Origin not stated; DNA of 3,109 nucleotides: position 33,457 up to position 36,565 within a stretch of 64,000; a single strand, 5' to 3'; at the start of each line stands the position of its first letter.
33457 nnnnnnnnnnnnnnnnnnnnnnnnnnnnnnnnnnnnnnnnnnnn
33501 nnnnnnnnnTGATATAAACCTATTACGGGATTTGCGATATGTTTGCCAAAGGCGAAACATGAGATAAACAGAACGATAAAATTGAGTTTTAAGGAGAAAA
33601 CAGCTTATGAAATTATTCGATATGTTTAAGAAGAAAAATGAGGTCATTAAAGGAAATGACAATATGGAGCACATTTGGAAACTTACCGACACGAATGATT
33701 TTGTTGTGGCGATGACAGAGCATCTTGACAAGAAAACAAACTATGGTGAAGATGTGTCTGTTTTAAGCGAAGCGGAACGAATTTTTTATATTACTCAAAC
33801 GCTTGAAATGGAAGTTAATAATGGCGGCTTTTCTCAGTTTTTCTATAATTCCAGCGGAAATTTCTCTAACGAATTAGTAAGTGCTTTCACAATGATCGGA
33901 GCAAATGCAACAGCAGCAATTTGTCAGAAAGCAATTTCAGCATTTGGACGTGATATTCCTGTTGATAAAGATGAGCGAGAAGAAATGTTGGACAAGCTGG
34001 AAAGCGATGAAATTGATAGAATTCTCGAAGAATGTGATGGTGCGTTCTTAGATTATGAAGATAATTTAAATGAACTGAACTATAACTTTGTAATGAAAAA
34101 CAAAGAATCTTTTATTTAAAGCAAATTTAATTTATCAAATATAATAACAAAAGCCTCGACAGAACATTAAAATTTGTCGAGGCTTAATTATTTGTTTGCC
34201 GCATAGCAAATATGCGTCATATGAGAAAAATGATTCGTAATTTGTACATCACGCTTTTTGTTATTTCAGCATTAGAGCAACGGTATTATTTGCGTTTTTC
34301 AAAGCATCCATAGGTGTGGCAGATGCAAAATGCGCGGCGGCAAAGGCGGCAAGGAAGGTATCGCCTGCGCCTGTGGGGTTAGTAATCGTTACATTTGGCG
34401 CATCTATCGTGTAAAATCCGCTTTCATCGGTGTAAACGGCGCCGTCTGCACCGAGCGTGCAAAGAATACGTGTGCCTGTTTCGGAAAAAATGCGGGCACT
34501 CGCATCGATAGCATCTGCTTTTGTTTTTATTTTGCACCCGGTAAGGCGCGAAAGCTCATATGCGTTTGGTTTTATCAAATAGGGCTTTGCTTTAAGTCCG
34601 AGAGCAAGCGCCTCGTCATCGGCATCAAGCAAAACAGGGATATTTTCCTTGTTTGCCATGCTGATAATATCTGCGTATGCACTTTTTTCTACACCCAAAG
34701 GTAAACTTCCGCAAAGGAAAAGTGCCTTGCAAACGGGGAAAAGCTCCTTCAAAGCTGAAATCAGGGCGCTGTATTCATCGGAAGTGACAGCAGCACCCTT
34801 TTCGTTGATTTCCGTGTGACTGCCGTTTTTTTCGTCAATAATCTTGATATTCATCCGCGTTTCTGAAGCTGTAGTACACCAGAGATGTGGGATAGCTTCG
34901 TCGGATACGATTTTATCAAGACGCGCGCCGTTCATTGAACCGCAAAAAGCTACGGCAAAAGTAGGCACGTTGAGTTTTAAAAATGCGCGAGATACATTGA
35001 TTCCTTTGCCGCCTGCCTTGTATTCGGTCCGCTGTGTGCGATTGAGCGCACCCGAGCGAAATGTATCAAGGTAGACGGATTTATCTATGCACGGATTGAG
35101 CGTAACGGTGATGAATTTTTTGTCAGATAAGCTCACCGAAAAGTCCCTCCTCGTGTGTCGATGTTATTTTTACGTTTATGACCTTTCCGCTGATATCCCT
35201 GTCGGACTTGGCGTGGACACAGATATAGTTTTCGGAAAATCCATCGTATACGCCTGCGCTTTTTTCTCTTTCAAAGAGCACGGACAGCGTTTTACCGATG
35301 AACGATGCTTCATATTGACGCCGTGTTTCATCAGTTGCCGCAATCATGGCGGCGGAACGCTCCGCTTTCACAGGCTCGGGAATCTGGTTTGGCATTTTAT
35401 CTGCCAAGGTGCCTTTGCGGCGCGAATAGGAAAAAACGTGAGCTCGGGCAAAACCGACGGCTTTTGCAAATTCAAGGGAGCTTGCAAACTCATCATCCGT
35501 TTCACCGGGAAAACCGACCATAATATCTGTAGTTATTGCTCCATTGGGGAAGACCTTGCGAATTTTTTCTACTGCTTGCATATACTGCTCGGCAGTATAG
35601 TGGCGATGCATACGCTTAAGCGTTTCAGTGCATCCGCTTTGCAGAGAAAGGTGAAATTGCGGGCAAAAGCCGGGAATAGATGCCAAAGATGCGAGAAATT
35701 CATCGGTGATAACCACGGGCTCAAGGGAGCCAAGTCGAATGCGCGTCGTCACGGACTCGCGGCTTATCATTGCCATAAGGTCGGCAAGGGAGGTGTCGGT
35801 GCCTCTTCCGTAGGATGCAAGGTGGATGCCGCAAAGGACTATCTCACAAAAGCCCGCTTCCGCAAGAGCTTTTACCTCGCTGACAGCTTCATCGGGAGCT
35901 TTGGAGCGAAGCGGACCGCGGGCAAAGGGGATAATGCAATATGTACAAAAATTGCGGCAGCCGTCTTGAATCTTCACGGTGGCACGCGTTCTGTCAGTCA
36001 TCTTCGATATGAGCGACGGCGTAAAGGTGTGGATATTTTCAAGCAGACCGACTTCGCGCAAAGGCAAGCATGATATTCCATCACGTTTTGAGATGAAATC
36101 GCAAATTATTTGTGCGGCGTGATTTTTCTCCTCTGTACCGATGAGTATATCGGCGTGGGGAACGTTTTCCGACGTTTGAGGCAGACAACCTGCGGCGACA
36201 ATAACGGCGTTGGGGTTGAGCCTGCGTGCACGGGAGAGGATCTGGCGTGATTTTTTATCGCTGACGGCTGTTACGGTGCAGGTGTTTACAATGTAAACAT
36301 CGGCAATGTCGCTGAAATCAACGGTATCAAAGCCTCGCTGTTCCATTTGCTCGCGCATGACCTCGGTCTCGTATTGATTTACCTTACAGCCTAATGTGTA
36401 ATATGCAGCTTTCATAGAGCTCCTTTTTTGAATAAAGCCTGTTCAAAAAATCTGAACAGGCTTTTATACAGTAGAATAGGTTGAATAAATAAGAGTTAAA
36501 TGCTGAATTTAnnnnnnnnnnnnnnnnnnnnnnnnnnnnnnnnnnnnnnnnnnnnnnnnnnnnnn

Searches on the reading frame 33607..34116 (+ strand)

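Call 68: search_protein_families(library=pfam, proteins=[window:33607-34116:+], max_evalue=0.001)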
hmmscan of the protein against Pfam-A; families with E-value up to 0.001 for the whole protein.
window:33607-34116:+ (170 aa): 1 family
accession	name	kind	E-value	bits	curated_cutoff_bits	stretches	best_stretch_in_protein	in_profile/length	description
PF14300.12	DMP19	-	9.5e-27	94.3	25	1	53-165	3-112/112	DMP19-like protein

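Call 69: search_protein_families(library=phrogs, proteins=[window:33607-34116:+], max_evalue=0.01)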
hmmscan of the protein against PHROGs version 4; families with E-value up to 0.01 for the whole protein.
window:33607-34116:+ (170 aa): 0 families

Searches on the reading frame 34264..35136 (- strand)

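Call 68: search_protein_families(library=pfam, proteins=[window:34264-35136:-], max_evalue=0.001)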
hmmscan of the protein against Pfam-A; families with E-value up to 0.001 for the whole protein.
window:34264-35136:- (291 aa): 2 families
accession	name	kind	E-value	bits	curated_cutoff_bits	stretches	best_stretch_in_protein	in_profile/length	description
PF00294.29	PfkB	-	9.5e-40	137.2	25.8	1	12-289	2-289/302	pfkB family carbohydrate kinase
PF08543.17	Phos_pyr_kin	-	7.9e-10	39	27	1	167-287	102-229/246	Phosphomethylpyrimidine kinase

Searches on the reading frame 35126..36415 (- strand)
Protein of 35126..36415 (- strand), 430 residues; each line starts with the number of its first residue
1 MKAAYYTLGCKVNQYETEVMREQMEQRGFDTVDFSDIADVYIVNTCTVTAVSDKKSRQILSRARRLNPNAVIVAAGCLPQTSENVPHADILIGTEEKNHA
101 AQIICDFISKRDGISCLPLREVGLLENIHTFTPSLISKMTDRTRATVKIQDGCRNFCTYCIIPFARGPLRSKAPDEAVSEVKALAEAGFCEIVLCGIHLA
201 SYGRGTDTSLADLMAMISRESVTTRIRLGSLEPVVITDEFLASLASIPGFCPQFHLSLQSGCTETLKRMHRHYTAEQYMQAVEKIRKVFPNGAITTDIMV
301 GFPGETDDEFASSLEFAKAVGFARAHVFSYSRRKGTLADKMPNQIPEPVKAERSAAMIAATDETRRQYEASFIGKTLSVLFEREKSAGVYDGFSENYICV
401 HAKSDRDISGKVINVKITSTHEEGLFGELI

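Call 68: search_protein_families(library=pfam, proteins=[window:35126-36415:-], max_evalue=0.001)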
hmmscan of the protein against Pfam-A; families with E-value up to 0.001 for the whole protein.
window:35126-36415:- (430 aa): 2 families
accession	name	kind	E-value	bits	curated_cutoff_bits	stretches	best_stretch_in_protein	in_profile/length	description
PF04055.27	Radical_SAM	-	4.4e-26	92.5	29.5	1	148-317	2-166/166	Radical SAM superfamily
PF00919.26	UPF0004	-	7.8e-24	84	27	1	3-83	2-83/98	Uncharacterized protein family UPF0004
